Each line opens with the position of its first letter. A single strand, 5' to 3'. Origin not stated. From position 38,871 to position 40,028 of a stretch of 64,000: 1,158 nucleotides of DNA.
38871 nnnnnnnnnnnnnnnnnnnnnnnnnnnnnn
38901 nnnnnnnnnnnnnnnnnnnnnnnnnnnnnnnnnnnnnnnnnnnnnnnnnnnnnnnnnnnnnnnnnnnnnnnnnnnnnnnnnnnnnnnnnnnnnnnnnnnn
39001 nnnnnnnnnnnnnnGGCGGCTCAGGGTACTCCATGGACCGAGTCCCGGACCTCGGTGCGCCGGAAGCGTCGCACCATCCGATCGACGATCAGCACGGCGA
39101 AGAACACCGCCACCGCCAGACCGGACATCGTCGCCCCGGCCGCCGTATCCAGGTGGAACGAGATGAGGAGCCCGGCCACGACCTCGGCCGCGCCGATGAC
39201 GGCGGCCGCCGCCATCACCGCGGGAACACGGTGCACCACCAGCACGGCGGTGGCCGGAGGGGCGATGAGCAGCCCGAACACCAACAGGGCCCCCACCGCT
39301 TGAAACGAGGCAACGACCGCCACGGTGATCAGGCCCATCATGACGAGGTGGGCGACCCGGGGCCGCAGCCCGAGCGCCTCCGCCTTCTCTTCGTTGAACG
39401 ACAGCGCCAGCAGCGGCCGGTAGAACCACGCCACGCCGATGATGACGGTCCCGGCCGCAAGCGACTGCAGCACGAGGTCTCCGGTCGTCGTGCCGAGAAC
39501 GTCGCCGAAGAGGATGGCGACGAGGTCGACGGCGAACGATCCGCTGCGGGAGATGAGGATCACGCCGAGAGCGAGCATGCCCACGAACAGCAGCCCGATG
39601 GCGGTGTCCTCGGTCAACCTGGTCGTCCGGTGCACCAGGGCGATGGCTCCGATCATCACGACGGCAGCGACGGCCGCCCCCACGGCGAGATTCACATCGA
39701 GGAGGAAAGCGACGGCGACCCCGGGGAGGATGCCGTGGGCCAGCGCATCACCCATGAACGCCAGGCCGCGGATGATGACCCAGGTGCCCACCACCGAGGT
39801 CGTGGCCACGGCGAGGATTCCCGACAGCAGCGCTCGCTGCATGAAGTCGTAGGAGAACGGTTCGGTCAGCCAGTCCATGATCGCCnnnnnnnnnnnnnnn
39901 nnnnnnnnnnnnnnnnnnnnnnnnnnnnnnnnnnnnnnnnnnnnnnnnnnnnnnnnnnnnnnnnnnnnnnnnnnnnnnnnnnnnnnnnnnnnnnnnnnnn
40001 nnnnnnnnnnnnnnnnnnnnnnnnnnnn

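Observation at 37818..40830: Zur-type regulon: znuA-znuB operon carries a third gene for a triple-repeat lipoprotein, with a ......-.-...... palindrome in the znuA/zur divergent promoter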

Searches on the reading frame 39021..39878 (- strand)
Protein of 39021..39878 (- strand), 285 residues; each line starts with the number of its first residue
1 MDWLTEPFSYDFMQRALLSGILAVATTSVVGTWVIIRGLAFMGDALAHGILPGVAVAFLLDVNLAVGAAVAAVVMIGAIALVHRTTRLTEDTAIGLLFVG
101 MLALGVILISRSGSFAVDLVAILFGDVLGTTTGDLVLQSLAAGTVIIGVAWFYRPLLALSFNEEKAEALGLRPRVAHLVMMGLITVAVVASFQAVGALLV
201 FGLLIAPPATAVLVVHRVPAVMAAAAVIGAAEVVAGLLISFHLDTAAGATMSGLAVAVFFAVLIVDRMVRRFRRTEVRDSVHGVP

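Call 5: search_protein_families(library=pfam, proteins=[window:39021-39878:-], max_evalue=0.01)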
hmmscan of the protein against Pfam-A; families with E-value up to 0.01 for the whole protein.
window:39021-39878:- (285 aa): 2 families
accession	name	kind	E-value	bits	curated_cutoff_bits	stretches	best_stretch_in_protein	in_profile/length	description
PF00950.22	ABC-3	-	4.1e-63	213.7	20.1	1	9-265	1-257/258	ABC 3 transport family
PF01032.23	FecCD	-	6.8e-05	22.5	26.5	1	63-264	101-309/311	FecCD transport family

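Call 7: search_protein_families(library=ncbifam, proteins=[window:39021-39878:-], max_evalue=0.001)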
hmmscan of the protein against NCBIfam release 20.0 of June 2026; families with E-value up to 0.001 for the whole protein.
window:39021-39878:- (285 aa): 4 families
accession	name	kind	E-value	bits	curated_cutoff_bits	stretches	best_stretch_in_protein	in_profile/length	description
NF040871.1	AztB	equivalog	2.8e-92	309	280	1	2-252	1-251/254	zinc ABC transporter permease AztB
TIGR03770.1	anch_rpt_perm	equivalog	4.1e-52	177.6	296.8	1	9-264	13-268/270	anchored repeat-type ABC transporter permease subunit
NF040927.1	ABC_perm_SloB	subfamily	9.3e-48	163.3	460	1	8-263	7-260/271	metal ABC transporter permease subunit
NF007089.0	PRK09543.1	equivalog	2.3e-30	106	284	1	17-264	9-255/261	zinc ABC transporter permease subunit ZnuB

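Call 74: find_related_loci(query=window:39021-39878:-, collection=metagenome_contigs, flank=4000)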
Query window:39021-39878:- (285 aa) in metagenome_contigs; peptide patterns used: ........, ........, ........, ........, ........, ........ (x = any residue, [..] = any of these).
600 stretches matched a pattern (row limit reached: there are more); 433 encode a relative of the query (tblastn E <= 1e-3); the best 80 are kept; 80 distinct loci.
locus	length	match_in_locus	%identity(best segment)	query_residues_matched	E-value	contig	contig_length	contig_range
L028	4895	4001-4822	76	1-274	1e-126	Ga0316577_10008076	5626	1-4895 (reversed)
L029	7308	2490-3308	78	2-274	6e-125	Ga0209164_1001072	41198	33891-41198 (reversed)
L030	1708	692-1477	83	2-263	3e-134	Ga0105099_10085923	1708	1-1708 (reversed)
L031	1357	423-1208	80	2-263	8e-129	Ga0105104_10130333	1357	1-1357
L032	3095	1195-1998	78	1-268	3e-121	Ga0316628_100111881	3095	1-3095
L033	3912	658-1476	72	1-273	1e-118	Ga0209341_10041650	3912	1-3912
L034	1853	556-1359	77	2-269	8e-125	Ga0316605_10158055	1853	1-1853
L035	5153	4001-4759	80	1-253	1e-115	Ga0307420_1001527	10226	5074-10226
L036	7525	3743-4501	80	1-253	1e-115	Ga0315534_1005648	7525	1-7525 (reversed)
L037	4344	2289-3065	79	2-260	6e-115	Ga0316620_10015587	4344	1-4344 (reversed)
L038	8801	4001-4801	73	1-267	5e-110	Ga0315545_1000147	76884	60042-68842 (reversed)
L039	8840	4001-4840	69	3-281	3e-106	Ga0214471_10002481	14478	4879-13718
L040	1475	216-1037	69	1-274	2e-113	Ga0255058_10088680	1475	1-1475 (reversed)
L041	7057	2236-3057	59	1-274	7e-99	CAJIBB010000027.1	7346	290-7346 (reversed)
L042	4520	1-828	61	9-284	2e-98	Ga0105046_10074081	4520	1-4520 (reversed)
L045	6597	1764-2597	59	1-278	8e-97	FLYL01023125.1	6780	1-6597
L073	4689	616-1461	53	1-282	7e-91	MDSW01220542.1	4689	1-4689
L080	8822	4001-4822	61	1-274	5e-90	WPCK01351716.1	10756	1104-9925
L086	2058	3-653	71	57-273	9e-93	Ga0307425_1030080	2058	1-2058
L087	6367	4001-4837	54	1-279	2e-88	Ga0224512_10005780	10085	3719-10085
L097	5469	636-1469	51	1-278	4e-87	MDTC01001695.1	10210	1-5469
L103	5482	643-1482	52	1-278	8e-87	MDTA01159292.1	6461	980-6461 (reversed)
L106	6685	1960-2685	62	1-242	1e-86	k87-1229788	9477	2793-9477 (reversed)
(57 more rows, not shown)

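Call 77: search_protein_families(library=ncbifam, proteins=[L073:1541-2659:+, L103:1572-2681:+, L097:1546-2523:+, L039:4883-5923:+, L038:4941-5597:+, L086:856-1578:+, L080:4867-5874:+, L106:2780-3403:+, L045:2637-3428:+, L087:4885-5745:+], max_evalue=0.001)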
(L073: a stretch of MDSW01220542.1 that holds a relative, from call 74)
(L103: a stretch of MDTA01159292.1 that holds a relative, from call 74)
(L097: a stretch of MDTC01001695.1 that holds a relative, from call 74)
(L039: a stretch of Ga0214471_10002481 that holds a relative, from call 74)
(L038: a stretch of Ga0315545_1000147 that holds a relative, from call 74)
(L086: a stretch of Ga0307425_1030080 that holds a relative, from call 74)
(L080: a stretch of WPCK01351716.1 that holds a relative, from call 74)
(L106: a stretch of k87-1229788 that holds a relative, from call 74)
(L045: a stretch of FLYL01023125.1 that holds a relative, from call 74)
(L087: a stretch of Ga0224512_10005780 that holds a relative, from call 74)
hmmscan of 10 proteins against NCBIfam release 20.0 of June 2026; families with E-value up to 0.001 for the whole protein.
L073:1541-2659:+ (372 aa): 0 families

L103:1572-2681:+ (369 aa): 0 families

L097:1546-2523:+ (325 aa): 0 families

L039:4883-5923:+ (346 aa): 1 family
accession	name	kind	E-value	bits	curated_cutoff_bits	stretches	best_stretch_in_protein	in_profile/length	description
NF033510.3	Ca_tandemer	repeat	1e-11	45.1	50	0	104-156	33-96/96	Ca2+-stabilized repeat-containing adhesin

L038:4941-5597:+ (218 aa): 5 families
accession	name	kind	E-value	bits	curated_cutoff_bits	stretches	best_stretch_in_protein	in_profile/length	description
TIGR00401.1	msrA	equivalog_domain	1.6e-67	226.7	108.1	1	52-205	2-153/153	peptide-methionine (S)-S-oxide reductase MsrA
NF004042.0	PRK05550.1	equivalog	7.2e-60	202.6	330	1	51-207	135-287/293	bifunctional methionine sulfoxide reductase B/A protein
NF010625.0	PRK14018.1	equivalog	2.7e-39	135.1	522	1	52-208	200-351/521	bifunctional peptide-methionine (S)-S-oxide reductase MsrA/peptide-methionine (R)-S-oxide reductase MsrB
NF004038.0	PRK05528.1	equivalog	1.4e-24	87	200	1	53-208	4-148/157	peptide-methionine (S)-S-oxide reductase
NF041383.1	Trx_VPGUxxT_two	exception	6e-09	36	275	1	50-124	145-202/287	VPGUxxT family thioredoxin-like (seleno)protein, type 2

L086:856-1578:+ (240 aa): 5 families
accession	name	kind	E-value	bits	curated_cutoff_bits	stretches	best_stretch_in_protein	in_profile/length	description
TIGR00401.1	msrA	equivalog_domain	1.9e-65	219.9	108.1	1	71-225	1-153/153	peptide-methionine (S)-S-oxide reductase MsrA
NF004042.0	PRK05550.1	equivalog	2.6e-57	194.2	330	1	70-227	134-287/293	bifunctional methionine sulfoxide reductase B/A protein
NF010625.0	PRK14018.1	equivalog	1.7e-36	125.9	522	1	76-228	204-351/521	bifunctional peptide-methionine (S)-S-oxide reductase MsrA/peptide-methionine (R)-S-oxide reductase MsrB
NF004038.0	PRK05528.1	equivalog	1e-22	80.9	200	1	70-228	1-148/157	peptide-methionine (S)-S-oxide reductase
NF041383.1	Trx_VPGUxxT_two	exception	9.3e-09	35.3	275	1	69-142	144-200/287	VPGUxxT family thioredoxin-like (seleno)protein, type 2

L080:4867-5874:+ (335 aa): 2 families
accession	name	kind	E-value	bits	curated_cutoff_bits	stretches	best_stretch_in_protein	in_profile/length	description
NF033936.1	CuZnOut_SO0444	equivalog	7.6e-22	77.9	300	2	60-188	1-127/351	SO_0444 family Cu/Zn efflux transporter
NF040736.1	efflux_SaoE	equivalog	1.1e-08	34.7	325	1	66-197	17-146/352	efflux transporter SaoE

L106:2780-3403:+ (207 aa): 40 families (the best 25 are shown)
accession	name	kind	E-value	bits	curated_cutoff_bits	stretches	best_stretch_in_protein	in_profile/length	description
NF045667.1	MTase_DVU1556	equivalog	3.7e-21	75.6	155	1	47-166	14-133/213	DVU_1556 family methyltransferase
NF047649.1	MTase_UXPK_star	exception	7.1e-20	71.2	460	1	48-158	70-186/283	methyltransferase/UXPK-star double selenoprotein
NF041537.1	ArsM_AhpD_UU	exception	6e-19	68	510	1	48-161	69-188/345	arsenite methyltransferase/AhpD domain selenoprotein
NF008823.0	PRK11873.1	subfamily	1.1e-16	61.1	263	1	51-160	73-188/272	arsenite methyltransferase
NF041536.1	ArsM_DUF2284_UU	exception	1.1e-14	53.7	575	1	50-158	71-185/459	arsenite methyltransferase/DUF2284 domain selenoprotein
TIGR01934.1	MenG_MenH_UbiE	subfamily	3.5e-14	52.7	158.35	1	45-156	29-144/223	ubiquinone/menaquinone biosynthesis methyltransferase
NF001241.0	PRK00216.1-2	equivalog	9.6e-13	48.3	327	1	45-155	41-149/231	demethylmenaquinone methyltransferase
NF045825.1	FAmtase_mtf2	equivalog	1.5e-12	47.3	400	1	56-155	59-160/248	fatty-acid O-methyltransferase Mtf2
TIGR02072.1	BioC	equivalog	3e-12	46.9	184.95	1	55-154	34-133/244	malonyl-ACP O-methyltransferase BioC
NF001244.0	PRK00216.1-5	equivalog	6.8e-12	45.2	216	1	46-155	39-155/236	bifunctional demethylmenaquinone methyltransferase/2-methoxy-6-polyprenyl-1,4-benzoquinol methylase UbiE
NF045823.1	PthPhpthDimycoMt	equivalog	2.7e-11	43.1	300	1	56-155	67-168/256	phthiotriol/phenolphthiotriol dimycocerosates methyltransferase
NF043040.1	corrin_prot_MT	hypoth_equivalog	3.7e-11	42.9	180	1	44-159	31-153/216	corrinoid protein-associated methyltransferase CpaM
NF001240.0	PRK00216.1-1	equivalog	8.8e-11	41.3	378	1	48-155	56-170/251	bifunctional demethylmenaquinone methyltransferase/2-methoxy-6-polyprenyl-1,4-benzoquinol methylase UbiE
NF041675.1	sarc_dimgly_tmase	equivalog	3.3e-10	40.4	550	1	52-155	63-171/278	sarcosine/dimethylglycine N-methyltransferase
NF052510.1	methyltran_MpqE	exception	2.2e-09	37.1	335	1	48-153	39-151/234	methyl-plastoquinone biosynthesis methyltransferase MpqE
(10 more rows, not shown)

L045:2637-3428:+ (263 aa): 181 families (the best 25 are shown)
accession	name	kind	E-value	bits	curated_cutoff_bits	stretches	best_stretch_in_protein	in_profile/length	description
TIGR01188.1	drrA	subfamily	1.2e-72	244.7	312.45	1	20-239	2-221/302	daunorubicin resistance ABC transporter, ATP-binding protein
NF033858.1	ABC2_perm_RbbA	equivalog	6.8e-60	203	1050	1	10-245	265-500/909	ribosome-associated ATPase/putative transporter RbbA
TIGR03522.1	GldA_ABC_ATP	equivalog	2.8e-49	168.2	402.6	1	14-232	5-222/301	gliding motility-associated ABC transporter ATP-binding subunit GldA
NF010060.0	PRK13537.1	equivalog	5.4e-45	153.6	521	1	7-233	11-237/314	nodulation factor ABC transporter ATP-binding protein NodI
TIGR03740.1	galliderm_ABC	subfamily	1e-44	152.9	309.75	1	14-225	3-207/223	lantibiotic protection ABC transporter ATP-binding subunit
TIGR03864.1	PQQ_ABC_ATP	hypoth_equivalog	2.6e-42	144.9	302.25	1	14-243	4-233/236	ABC transporter, ATP-binding subunit, PQQ-dependent alcohol dehydrogenase system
TIGR04406.1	LPS_export_lptB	equivalog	7.1e-39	133.5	240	1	14-232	4-225/239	LPS export ABC transporter ATP-binding protein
NF010059.0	PRK13536.1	equivalog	8.1e-39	133.3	549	1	15-251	47-279/342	nodulation factor ABC transporter ATP-binding protein NodI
TIGR01288.1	nodI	equivalog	2.1e-38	132.1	424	1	17-251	10-240/303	nodulation factor ABC transporter ATP-binding protein NodI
TIGR01257.1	rim_protein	equivalog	2.4e-35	120.8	4012.85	1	9-234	926-1152/2272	rim ABC transporter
TIGR04521.1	ECF_ATPase_2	equivalog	8e-34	117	330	1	24-231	18-234/279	energy-coupling factor transporter ATPase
TIGR02673.1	FtsE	equivalog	9.5e-34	116.9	264.85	1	20-218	10-213/214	cell division ATP-binding protein FtsE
TIGR00968.1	3a0106s01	subfamily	1.5e-32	113.1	342.75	1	16-238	5-227/237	sulfate ABC transporter ATP-binding protein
TIGR01186.1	proV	subfamily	1.9e-32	112.8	326.6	1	21-233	3-221/363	betaine/proline/choline family ABC transporter ATP-binding protein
NF006987.0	PRK09452.1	equivalog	5e-31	107.7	482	1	11-228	17-234/378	spermidine/putrescine ABC transporter ATP-binding protein PotA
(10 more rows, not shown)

L087:4885-5745:+ (286 aa): 32 families (the best 25 are shown)
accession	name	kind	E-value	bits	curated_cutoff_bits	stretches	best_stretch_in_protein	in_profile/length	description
TIGR01136.1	cysKM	subfamily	5.3e-67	226.3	344.15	1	4-282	6-296/299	cysteine synthase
TIGR01138.1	cysM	equivalog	5.2e-58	196.9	394.2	1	4-281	7-286/290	cysteine synthase B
TIGR01139.1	cysK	equivalog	5.9e-57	193.2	350.95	1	4-282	6-295/298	cysteine synthase A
NF008735.0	PRK11761.1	equivalog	9.5e-57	192.5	413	1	4-281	11-290/296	cysteine synthase CysM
NF007989.0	PRK10717.1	equivalog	4.5e-46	157.4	387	1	4-194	13-212/334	cysteine synthase A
TIGR01137.1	cysta_beta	equivalog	6.6e-45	153.6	510.25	1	4-281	10-307/457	cystathionine beta-synthase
TIGR03945.1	PLP_SbnA_fam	equivalog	8.8e-41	139.9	349.95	1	4-281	6-296/304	2,3-diaminopropionate biosynthesis protein SbnA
NF053679.1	CysteaSynCapA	equivalog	1.9e-28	99.2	600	1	4-193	15-209/329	cysteate synthase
NF004996.0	PRK06381.1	equivalog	6.2e-15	55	266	1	2-181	12-188/319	threonine synthase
NF004170.0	PRK05638.1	equivalog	1.6e-13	50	421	1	2-122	63-179/442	threonine synthase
NF052478.1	CystDsulMYC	equivalog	4.4e-12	46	600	1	20-135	38-152/354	L-cysteine desulfhydrase Cds1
NF005035.0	PRK06450.1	equivalog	3.1e-11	42.7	301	1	21-182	67-218/338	threonine synthase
NF006094.0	PRK08246.1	subfamily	1.5e-10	41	331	1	6-181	24-190/310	serine/threonine dehydratase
TIGR00260.1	thrC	equivalog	9e-10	38.2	167.1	1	4-127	21-149/340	threonine synthase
NF006205.0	PRK08329.1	equivalog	4.6e-09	35.7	358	1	3-120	62-169/347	threonine synthase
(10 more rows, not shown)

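Call 78: search_protein_families(library=pfam, proteins=[L073:1541-2659:+, L103:1572-2681:+, L097:1546-2523:+, L039:4883-5923:+], max_evalue=0.01)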
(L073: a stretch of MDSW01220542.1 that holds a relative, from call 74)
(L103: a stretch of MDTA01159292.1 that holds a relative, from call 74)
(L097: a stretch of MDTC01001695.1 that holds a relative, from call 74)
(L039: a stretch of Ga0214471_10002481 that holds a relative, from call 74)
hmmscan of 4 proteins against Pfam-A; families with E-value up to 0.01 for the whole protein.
L073:1541-2659:+ (372 aa): 2 families
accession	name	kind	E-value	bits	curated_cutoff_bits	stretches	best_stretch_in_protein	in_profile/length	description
PF07510.16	GmrSD_C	-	4.2e-10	40.1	23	1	183-272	48-135/138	GmrSD restriction endonucleases, C-terminal domain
PF05901.16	Excalibur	-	0.00021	22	22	1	338-371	3-36/36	Excalibur calcium-binding domain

L103:1572-2681:+ (369 aa): 2 families
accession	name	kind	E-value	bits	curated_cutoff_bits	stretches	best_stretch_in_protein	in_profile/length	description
PF07510.16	GmrSD_C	-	2.6e-10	40.8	23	1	165-264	37-136/138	GmrSD restriction endonucleases, C-terminal domain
PF05901.16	Excalibur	-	0.00016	22.4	22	1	335-368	3-36/36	Excalibur calcium-binding domain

L097:1546-2523:+ (325 aa): 0 families

L039:4883-5923:+ (346 aa): 3 families
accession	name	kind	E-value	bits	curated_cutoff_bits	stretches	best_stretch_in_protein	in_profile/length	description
PF09136.16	Glucodextran_B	-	5.7e-09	36.2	27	1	86-163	1-80/83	Glucodextranase, domain B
PF17936.7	Big_6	-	1.8e-08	34.9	27.6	1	99-159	10-77/83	Bacterial Ig domain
PF19077.6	Big_13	-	0.00016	22.5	27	0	104-160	31-96/102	Bacterial Ig-like domain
